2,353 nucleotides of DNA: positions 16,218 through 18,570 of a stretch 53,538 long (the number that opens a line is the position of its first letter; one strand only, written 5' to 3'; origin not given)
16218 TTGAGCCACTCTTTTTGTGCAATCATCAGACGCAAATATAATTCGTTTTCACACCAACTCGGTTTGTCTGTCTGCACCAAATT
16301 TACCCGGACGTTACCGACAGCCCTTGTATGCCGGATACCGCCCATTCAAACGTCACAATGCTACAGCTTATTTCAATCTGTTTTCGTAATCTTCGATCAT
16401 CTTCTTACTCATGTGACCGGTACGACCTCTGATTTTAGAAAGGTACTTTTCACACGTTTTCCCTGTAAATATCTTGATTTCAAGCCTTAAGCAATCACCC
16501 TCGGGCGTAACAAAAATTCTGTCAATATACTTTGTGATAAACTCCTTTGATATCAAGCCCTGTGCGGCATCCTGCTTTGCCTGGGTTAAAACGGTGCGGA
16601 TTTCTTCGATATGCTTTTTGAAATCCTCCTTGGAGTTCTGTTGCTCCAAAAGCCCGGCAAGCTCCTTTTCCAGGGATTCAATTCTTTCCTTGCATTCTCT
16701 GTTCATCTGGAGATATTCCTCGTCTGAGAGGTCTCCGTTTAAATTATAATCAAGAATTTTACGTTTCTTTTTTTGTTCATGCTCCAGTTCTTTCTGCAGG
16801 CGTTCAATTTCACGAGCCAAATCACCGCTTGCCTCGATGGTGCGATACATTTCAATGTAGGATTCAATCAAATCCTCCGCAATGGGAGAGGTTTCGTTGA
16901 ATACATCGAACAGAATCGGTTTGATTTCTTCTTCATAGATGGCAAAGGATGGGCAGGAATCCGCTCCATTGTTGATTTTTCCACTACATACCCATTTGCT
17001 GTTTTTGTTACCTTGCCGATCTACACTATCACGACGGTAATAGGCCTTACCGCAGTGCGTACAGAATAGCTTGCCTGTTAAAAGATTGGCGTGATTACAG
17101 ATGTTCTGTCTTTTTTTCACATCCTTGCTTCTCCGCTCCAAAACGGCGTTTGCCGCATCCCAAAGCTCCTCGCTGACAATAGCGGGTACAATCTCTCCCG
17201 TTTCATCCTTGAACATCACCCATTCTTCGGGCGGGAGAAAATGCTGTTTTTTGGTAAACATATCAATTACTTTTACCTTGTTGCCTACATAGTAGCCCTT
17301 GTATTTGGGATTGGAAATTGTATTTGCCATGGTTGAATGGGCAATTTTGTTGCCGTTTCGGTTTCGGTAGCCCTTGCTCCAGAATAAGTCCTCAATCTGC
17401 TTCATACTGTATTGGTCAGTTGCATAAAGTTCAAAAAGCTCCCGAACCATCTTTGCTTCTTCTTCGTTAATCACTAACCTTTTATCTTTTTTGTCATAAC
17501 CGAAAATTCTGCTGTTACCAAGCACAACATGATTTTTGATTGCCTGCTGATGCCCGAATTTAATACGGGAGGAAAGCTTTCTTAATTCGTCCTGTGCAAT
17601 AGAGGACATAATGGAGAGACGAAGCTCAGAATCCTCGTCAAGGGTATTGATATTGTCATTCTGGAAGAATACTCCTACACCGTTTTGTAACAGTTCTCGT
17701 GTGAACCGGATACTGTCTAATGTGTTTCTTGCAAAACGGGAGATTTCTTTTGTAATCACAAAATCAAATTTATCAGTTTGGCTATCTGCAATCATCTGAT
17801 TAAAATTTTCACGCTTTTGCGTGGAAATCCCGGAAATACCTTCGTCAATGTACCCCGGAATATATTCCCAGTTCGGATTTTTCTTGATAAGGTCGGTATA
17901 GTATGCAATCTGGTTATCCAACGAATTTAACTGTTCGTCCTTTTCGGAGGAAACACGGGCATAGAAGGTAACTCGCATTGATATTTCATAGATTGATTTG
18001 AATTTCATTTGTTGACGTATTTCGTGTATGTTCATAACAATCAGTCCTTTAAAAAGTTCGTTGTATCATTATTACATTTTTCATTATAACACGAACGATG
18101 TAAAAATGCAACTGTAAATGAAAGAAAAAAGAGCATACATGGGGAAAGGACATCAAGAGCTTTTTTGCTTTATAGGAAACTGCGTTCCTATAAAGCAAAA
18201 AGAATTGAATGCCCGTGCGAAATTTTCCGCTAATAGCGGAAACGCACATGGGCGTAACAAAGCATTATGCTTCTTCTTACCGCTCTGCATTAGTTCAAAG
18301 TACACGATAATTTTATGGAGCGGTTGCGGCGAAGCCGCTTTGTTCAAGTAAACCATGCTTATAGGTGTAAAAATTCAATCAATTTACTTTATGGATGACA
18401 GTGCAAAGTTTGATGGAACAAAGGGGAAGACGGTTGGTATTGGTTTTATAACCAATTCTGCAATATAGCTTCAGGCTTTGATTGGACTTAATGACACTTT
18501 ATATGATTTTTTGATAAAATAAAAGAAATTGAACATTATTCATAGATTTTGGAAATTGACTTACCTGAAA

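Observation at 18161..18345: Novel-looking structured repeat of about 185 nt, with stems preserved by compensatory changes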

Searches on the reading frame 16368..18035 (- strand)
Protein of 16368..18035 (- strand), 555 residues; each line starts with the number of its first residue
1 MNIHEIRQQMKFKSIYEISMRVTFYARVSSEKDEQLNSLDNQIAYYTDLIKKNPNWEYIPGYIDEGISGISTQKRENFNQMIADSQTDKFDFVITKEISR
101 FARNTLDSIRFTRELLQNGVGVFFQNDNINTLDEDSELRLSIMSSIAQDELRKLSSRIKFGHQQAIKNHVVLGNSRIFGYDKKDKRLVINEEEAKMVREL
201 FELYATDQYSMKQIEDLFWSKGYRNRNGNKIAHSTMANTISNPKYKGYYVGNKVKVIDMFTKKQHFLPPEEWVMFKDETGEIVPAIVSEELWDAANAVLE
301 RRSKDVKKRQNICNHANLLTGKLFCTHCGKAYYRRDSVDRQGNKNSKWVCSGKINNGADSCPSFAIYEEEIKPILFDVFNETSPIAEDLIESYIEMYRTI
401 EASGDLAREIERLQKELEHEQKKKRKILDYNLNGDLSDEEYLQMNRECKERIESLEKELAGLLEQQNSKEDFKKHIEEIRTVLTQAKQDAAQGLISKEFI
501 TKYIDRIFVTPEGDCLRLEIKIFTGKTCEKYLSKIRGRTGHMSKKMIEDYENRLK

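Call 10: search_protein_families(library=pfam, proteins=[window:16368-18035:-])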
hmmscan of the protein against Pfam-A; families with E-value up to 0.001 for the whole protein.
window:16368-18035:- (555 aa): 3 families
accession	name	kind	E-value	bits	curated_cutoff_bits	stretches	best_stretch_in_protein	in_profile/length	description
PF00239.26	Resolvase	-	5.8e-30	104.7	23.3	1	24-168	3-142/145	Resolvase, N terminal domain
PF07508.19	Recombinase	-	5.4e-19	68.8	21.1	1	191-302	1-102/102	Recombinase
PF13408.12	Zn_ribbon_recom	-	5.9e-12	46.2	25.3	1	318-378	1-56/58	Recombinase zinc beta ribbon domain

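Call 89: find_homologous_proteins(query=window:16368-18035:-, max_evalue=1e-60)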
Query window:16368-18035:- (555 aa): 7999 proteins with E <= 1e-60 among 8000 candidates; the best 120 are listed.
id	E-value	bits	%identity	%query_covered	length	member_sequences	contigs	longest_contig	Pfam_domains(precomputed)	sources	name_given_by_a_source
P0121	0.0e+0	1246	100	100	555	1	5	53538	PF07508.20,PF00239.27,PF13408.13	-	-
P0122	0.0e+0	1243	100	100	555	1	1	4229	PF07508.20,PF00239.27,PF13408.13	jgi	-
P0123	0.0e+0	1241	100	100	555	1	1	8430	PF07508.20,PF00239.27,PF13408.13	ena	-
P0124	0.0e+0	1134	90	100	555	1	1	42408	PF07508.20,PF00239.27,PF13408.13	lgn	-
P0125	0.0e+0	1132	89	100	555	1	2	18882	PF07508.20,PF00239.27,PF13408.13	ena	-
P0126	0.0e+0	1131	89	100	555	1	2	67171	PF07508.20,PF00239.27,PF13408.13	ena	-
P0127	0.0e+0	1130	89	100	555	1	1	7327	PF07508.20,PF00239.27,PF13408.13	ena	-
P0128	0.0e+0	1129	89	100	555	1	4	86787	PF07508.20,PF00239.27,PF13408.13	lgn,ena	-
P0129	0.0e+0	1126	88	100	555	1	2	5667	PF07508.20,PF00239.27,PF13408.13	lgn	-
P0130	0.0e+0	1126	88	100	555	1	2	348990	PF07508.20,PF00239.27,PF13408.13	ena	-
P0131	0.0e+0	1121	88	100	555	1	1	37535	PF07508.20,PF00239.27,PF13408.13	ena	-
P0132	0.0e+0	1121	88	100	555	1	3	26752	PF07508.20,PF00239.27,PF13408.13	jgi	-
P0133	0.0e+0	1120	87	100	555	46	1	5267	PF07508.20,PF00239.27,PF13408.13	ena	-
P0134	0.0e+0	1120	87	100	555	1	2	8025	PF07508.20,PF00239.27,PF13408.13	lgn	-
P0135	0.0e+0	1120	87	100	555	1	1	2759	PF07508.20,PF00239.27,PF13408.13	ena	-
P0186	0.0e+0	1075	84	100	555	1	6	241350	PF07508.20,PF00239.27,PF13408.13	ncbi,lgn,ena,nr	ncbi:MAG: recombinase family protein [Clostridia bacterium]|nr:recombinase family protein [Clostridi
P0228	1.2e-291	986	78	100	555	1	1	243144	PF07508.20,PF00239.27,PF13408.13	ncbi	-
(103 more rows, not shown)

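Call 90: find_encoding_contigs(protein=P0124, flank=4000, max_places=2)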
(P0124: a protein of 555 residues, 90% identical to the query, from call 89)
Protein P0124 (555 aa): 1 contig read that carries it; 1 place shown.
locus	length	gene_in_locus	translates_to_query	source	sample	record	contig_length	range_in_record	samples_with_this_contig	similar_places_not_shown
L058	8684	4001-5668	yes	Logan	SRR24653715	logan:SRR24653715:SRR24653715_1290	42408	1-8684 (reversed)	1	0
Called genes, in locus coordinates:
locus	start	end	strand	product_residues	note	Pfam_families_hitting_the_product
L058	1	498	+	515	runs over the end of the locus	PF00295:Glyco_hydro_28 (faint)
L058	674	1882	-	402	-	PF13173:AAA_14, PF13635:DUF4143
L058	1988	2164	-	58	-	-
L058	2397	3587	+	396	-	-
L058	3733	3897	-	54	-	-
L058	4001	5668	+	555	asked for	PF00239:Resolvase, PF07508:Recombinase, PF13408:Zn_ribbon_recom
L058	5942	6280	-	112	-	PF01196:Ribosomal_L17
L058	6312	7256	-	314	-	PF01193:RNA_pol_L, PF01000:RNA_pol_A_bac, PF03118:RNA_pol_A_CTD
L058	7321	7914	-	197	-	PF00163:Ribosomal_S4, PF01479:S4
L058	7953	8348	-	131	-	PF00411:Ribosomal_S11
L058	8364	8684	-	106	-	?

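Call 91: find_encoding_contigs(protein=P0130, flank=4000, max_places=2)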
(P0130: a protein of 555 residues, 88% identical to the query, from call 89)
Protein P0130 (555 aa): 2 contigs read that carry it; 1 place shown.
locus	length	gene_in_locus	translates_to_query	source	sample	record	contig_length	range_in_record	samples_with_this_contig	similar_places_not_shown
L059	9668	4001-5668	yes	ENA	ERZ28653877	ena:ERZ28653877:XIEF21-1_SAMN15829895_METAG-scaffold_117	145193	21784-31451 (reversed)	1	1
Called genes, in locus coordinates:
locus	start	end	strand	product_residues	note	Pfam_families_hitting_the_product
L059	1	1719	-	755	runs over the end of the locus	PF00933:Glyco_hydro_3, PF01915:Glyco_hydro_3_C, PF14310:Fn3-like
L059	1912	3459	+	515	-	PF00295:Glyco_hydro_28 (weak)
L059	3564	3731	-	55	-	-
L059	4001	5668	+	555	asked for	PF00239:Resolvase, PF07508:Recombinase, PF13408:Zn_ribbon_recom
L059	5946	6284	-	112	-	PF01196:Ribosomal_L17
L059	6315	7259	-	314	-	PF01193:RNA_pol_L, PF01000:RNA_pol_A_bac, PF03118:RNA_pol_A_CTD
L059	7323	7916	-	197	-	PF00163:Ribosomal_S4, PF01479:S4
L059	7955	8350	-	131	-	PF00411:Ribosomal_S11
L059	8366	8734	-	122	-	PF00416:Ribosomal_S13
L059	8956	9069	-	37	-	PF00444:Ribosomal_L36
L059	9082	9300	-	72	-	PF01176:eIF-1a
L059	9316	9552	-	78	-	-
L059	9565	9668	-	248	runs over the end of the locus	PF00557:Peptidase_M24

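Call 92: find_encoding_contigs(protein=P0186, flank=4000, max_places=2)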
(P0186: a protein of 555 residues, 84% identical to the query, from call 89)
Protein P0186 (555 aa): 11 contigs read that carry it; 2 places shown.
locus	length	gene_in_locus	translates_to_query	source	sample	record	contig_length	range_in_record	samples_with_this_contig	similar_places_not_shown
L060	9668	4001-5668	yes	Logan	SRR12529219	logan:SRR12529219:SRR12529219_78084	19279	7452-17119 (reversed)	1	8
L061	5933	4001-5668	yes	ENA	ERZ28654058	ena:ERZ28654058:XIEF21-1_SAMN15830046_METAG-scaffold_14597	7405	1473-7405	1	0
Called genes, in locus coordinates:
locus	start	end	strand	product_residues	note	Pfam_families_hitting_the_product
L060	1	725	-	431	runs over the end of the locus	PF13173:AAA_14, PF13635:DUF4143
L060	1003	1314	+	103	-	PF11171:DUF2958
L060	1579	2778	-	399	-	PF13173:AAA_14, PF13635:DUF4143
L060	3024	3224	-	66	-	-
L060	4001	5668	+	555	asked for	PF00239:Resolvase, PF07508:Recombinase, PF13408:Zn_ribbon_recom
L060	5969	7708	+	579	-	PF00664:ABC_membrane, PF00005:ABC_tran, PF02463:SMC_N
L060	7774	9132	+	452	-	PF01488:Shikimate_DH (weak), PF02254:TrkA_N, PF03435:Sacchrp_dh_NADP (faint), PF03807:F420_oxidored (faint), PF07992:Pyr_redox_2 (faint), PF02080:TrkA_C, PF02254:TrkA_N, PF02080:TrkA_C, +1 more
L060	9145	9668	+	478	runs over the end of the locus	PF02386:TrkH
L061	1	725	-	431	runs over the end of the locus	PF13173:AAA_14, PF13635:DUF4143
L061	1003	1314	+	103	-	PF11171:DUF2958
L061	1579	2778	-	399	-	PF13173:AAA_14, PF13635:DUF4143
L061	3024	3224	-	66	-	-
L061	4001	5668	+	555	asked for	PF00239:Resolvase, PF07508:Recombinase, PF13408:Zn_ribbon_recom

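Call 93: find_encoding_contigs(protein=P0228, flank=4000, max_places=2)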
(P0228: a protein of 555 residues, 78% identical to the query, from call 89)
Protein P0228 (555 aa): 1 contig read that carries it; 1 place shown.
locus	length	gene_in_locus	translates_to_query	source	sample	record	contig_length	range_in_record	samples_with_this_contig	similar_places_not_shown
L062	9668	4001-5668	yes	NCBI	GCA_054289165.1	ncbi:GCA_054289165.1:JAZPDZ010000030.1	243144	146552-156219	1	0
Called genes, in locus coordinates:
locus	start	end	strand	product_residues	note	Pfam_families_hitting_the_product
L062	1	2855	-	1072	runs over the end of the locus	PF17128:DUF5107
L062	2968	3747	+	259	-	PF00165:HTH_AraC, PF12833:HTH_18, PF00165:HTH_AraC (weak)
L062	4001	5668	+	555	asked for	PF00239:Resolvase, PF07508:Recombinase, PF13408:Zn_ribbon_recom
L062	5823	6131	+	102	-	-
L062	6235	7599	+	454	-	PF18073:Zn_ribbon_LapB, PF13481:AAA_25, PF03796:DnaB_C, PF06745:ATPase, PF08423:Rad51 (weak), PF23442:DUF7125, PF13541:ChlI, PF05362:Lon_C, +2 more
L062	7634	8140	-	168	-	-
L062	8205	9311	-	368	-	PF02350:Epimerase_2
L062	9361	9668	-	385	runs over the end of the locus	PF14907:NTP_transf_5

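Call 102: search_protein_families(library=ncbifam, proteins=[window:16368-18035:-], max_evalue=0.01)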
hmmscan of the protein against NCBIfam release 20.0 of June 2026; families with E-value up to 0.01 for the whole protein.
window:16368-18035:- (555 aa): 8 families
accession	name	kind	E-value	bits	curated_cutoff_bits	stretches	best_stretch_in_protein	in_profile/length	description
NF047343.1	SCCmet_CcrB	equivalog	1.1e-33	116.8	900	1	20-490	7-471/542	cassette chromosome recombinase CcrB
NF047347.1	SCCmet_CcrC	equivalog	4.3e-31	108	900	1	20-479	3-468/558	cassette chromosome recombinase CcrC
NF041201.1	recomb_XisF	equivalog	2.2e-24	86.3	375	1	23-469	2-420/465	fdxN element excision recombinase XisF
NF047344.1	SCCmet_CcrA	equivalog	2.5e-14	53.2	700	1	25-252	7-224/442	cassette chromosome recombinase CcrA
NF033518.0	transpos_IS607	equivalog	1.9e-08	34.1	110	1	6-123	40-152/187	IS607 family transposase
NF049883.1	resolv_YneB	equivalog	2.7e-08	33.5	175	1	22-168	2-145/211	YneB family resolvase-like protein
NF009949.0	PRK13413.1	equivalog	2.2e-06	27.5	272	1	24-193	4-164/203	master DNA invertase Mpi family serine-type recombinase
NF038139.1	Reg_Aceta_RamB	equivalog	0.0092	14.7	700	0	123-239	148-266/465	acetate metabolism transcriptional regulator RamB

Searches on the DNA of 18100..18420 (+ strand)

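Call 29: search_rna_families(source=window, start=18100, end=18420, threshold=evalue, max_evalue=10, show_alignments=2)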
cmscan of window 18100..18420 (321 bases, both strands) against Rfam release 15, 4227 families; matches with E-value up to 10: 10.
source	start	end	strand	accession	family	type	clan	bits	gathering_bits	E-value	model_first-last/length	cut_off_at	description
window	18152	18209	+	RF04111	MIR6274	Gene; miRNA;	-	21.1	80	0.13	1-107/107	no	MIR6274 microRNA precursor family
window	18158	18204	+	RF03959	mir-303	Gene; miRNA;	-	19.5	77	0.65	1-70/70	no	mir-303 microRNA precursor family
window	18154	18208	-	RF00486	mir-129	Gene; miRNA;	-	19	48.6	0.22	1-75/75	no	mir-129 microRNA precursor family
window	18147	18303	-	RF00007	U12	Gene; snRNA; splicing;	CL00006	15.4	53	0.7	1-151/151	no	U12 minor spliceosomal RNA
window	18184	18211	+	RF01319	CRISPR-DR6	Gene; CRISPR;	-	14.8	39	2.8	1-30/30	no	CRISPR RNA direct repeat element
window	18162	18201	-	RF04156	MIR2670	Gene; miRNA;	-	14.5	117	0.97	1-200/200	no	MIR2670 microRNA precursor family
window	18161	18202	-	RF03743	MIR7696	Gene; miRNA;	-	14.4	83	7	1-88/88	no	MIR7696 microRNA precursor family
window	18161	18202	-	RF03208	mir-1781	Gene; miRNA;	-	14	68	7.9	1-86/86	no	mir-1781 microRNA precursor family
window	18140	18277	+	RF01699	Clostridiales-1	Gene; sRNA;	-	13.8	48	1.4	1-166/166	no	Clostridiales-1 RNA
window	18153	18218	-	RF03879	mir-2831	Gene; miRNA;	-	13.5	90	9.2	1-75/75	no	mir-2831 microRNA precursor family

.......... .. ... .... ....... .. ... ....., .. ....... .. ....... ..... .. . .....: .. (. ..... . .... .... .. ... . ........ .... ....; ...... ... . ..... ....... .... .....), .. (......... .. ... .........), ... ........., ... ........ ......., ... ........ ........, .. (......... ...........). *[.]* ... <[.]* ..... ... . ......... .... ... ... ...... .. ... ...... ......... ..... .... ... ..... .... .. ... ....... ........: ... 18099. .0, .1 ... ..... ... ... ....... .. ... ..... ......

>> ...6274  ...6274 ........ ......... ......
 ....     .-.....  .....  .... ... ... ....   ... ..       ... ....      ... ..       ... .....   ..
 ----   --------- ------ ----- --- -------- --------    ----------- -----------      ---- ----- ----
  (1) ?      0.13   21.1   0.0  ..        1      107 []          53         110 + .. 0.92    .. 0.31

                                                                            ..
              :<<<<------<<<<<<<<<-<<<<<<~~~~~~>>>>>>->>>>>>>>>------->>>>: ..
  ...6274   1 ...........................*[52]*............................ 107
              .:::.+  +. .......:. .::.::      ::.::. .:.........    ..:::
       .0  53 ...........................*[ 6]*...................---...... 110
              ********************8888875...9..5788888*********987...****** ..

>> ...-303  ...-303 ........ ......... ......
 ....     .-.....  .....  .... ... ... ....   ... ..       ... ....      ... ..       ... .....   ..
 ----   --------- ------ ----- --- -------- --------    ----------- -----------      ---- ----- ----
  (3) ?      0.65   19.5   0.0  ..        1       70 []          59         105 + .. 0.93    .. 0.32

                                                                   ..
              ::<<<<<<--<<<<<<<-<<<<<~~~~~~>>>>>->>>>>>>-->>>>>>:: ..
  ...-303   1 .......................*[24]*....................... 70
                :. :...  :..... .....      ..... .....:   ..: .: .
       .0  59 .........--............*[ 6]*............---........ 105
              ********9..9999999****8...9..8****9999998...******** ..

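Call 38: search_dna_similar(query=window:18155-18352:+, collection=plasmids, mode=distant, max_evalue=0.01, max_rows=15)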
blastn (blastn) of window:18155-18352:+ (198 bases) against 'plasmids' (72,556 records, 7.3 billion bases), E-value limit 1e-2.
No match.

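Call 39: search_dna_similar(query=window:18155-18352:+, collection=phages, mode=distant, max_evalue=0.01, max_rows=15)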
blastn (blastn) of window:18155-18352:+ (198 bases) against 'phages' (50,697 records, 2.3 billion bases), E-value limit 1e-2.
Records with a match: 2; places in all: 2; records where one place covers at least 80% of the query: 0.
Best place of each record, by identity: 80-90% 2.
By first word of the organism name: Bacteriophage 2.
By host as written in the record: - 2.
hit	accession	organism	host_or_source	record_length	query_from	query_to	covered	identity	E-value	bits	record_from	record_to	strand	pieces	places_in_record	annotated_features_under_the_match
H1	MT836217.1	Bacteriophage sp.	human fecal samples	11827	6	47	21%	88.1%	3e-5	55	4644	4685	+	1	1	record has no annotation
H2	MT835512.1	Bacteriophage sp.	human fecal samples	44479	6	47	21%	85.7%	3e-4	50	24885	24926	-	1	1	record has no annotation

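Call 40: get_annotated_region(hit=H1, flank=3000)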
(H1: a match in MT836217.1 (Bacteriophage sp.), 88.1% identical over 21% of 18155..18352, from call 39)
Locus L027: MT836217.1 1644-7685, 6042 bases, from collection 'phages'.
description: UNVERIFIED: Bacteriophage sp. clone scaffold_1702 genomic sequence.
organism: Bacteriophage sp. (NCBI taxid 38018)
taxonomy: Viruses
host: -; source: human fecal samples; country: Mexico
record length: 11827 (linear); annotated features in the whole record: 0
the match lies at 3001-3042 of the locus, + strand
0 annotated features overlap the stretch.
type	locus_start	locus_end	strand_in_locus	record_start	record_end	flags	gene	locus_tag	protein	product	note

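Call 41: get_annotated_region(hit=H2, flank=3000)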
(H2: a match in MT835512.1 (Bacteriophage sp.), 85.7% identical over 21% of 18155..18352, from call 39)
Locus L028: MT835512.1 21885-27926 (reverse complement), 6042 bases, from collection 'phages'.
description: UNVERIFIED: Bacteriophage sp. clone scaffold_78 genomic sequence.
organism: Bacteriophage sp. (NCBI taxid 38018)
taxonomy: Viruses
host: -; source: human fecal samples; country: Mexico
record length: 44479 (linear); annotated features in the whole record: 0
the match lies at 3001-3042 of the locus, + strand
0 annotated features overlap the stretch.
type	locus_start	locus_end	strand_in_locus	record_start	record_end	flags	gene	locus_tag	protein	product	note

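Call 46: search_dna_similar(query=L028:2985-3150:+, collection=phages, mode=distant, max_evalue=0.01, max_rows=30)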
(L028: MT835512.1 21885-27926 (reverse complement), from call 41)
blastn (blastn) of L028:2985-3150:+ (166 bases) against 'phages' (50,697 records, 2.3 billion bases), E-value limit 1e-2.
Records with a match: 28; places in all: 51; records where one place covers at least 80% of the query: 1.
Best place of each record, by identity: >=99% 1; 95-99% 7; 90-95% 7; 80-90% 6; 60-80% 7.
By first word of the organism name: Bacteriophage 28.
By host as written in the record: - 28.
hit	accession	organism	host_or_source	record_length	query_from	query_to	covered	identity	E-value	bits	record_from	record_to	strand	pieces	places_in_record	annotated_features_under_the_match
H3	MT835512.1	Bacteriophage sp.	human fecal samples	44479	1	166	100%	100.0%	1e-79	300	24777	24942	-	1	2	record has no annotation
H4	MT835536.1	Bacteriophage sp.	human fecal samples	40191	17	121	63%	97.1%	3e-42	177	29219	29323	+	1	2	record has no annotation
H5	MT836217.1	Bacteriophage sp.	human fecal samples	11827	18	121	63%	97.1%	1e-41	175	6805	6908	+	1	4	record has no annotation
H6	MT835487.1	Bacteriophage sp.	human fecal samples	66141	17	121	63%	96.2%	3e-41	172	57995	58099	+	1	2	record has no annotation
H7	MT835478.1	Bacteriophage sp.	human fecal samples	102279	18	121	63%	96.2%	1e-39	167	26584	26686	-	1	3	record has no annotation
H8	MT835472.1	Bacteriophage sp.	human fecal samples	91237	18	121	63%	95.2%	5e-39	166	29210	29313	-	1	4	record has no annotation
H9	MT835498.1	Bacteriophage sp.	human fecal samples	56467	19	121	62%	95.1%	2e-38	164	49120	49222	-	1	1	record has no annotation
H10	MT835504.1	Bacteriophage sp.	human fecal samples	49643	19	121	62%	94.2%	2e-37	159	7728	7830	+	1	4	record has no annotation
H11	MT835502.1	Bacteriophage sp.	human fecal samples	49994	22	121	60%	97.0%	1e-39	168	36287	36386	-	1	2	record has no annotation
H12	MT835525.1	Bacteriophage sp.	human fecal samples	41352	17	120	63%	93.3%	3e-36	157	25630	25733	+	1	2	record has no annotation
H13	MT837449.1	Bacteriophage sp.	human fecal samples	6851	17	121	63%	91.4%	4e-34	150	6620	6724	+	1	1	record has no annotation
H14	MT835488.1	Bacteriophage sp.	human fecal samples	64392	17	120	63%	91.3%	1e-33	148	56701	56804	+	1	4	record has no annotation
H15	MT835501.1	Bacteriophage sp.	human fecal samples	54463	18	116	60%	94.9%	3e-36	157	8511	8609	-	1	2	record has no annotation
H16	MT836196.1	Bacteriophage sp.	human fecal samples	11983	27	121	57%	94.7%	5e-33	146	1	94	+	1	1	record has no annotation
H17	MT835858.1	Bacteriophage sp.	human fecal samples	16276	18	122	63%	79.1%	1e-9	68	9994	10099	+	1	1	record has no annotation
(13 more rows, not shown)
